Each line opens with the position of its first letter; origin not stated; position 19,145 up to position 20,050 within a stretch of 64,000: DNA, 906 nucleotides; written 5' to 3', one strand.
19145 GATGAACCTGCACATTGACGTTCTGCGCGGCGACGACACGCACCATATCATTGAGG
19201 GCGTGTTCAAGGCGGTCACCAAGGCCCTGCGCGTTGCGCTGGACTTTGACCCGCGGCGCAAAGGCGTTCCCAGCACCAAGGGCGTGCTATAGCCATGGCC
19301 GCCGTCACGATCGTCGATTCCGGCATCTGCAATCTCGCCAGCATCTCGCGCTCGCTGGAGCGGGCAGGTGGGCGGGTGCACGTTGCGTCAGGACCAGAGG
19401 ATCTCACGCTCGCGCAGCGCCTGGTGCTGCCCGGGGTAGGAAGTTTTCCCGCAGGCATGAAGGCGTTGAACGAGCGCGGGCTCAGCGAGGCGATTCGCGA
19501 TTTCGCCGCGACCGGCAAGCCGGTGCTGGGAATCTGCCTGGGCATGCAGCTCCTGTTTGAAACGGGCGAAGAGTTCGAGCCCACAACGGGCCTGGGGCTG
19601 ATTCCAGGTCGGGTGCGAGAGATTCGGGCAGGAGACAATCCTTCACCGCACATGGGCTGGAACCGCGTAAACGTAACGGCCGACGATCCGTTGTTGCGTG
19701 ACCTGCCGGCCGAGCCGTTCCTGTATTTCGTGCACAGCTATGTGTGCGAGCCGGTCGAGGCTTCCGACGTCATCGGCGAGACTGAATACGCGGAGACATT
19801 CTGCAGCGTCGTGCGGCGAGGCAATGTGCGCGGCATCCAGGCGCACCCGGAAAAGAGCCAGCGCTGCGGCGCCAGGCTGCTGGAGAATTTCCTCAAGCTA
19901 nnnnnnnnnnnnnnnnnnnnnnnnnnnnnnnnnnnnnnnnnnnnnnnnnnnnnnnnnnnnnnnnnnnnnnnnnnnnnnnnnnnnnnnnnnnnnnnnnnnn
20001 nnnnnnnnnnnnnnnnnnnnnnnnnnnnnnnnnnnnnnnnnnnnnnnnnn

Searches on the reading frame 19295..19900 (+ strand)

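Call 9: search_protein_families(library=ncbifam, proteins=[window:19295-19900:+], max_evalue=0.00001)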
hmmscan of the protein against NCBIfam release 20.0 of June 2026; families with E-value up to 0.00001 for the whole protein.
window:19295-19900:+ (202 aa): 8 families
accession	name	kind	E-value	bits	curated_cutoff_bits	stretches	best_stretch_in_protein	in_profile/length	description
TIGR01855.1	IMP_synth_hisH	equivalog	2.6e-63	213.4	105.4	1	4-201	1-197/198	imidazole glycerol phosphate synthase subunit HisH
NF010608.0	PRK14004.1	equivalog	5.2e-42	143.9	216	1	4-202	2-209/210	imidazole glycerol phosphate synthase subunit HisH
NF001989.1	PRK00784.1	equivalog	1.5e-09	37.1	273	1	24-91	271-338/480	cobyric acid synthase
TIGR00888.1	guaA_Nterm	equivalog_domain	1.7e-09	37.4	172.15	0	120-201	99-182/188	glutamine-hydrolyzing GMP synthase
NF001975.0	PRK00758.1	equivalog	5.6e-07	29.3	198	0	71-201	65-180/185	GMP synthase subunit A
TIGR01737.1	FGAM_synth_I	equivalog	5.8e-07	29.1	177.8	1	39-91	40-95/228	phosphoribosylformylglycinamidine synthase I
TIGR03800.1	PLP_synth_Pdx2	equivalog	1.3e-06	28.5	105.55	1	19-90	16-86/184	pyridoxal 5'-phosphate synthase glutaminase subunit PdxT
NF006562.0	PRK09065.1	equivalog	2.7e-06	27.1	205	0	65-192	81-195/242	glutamine amidotransferase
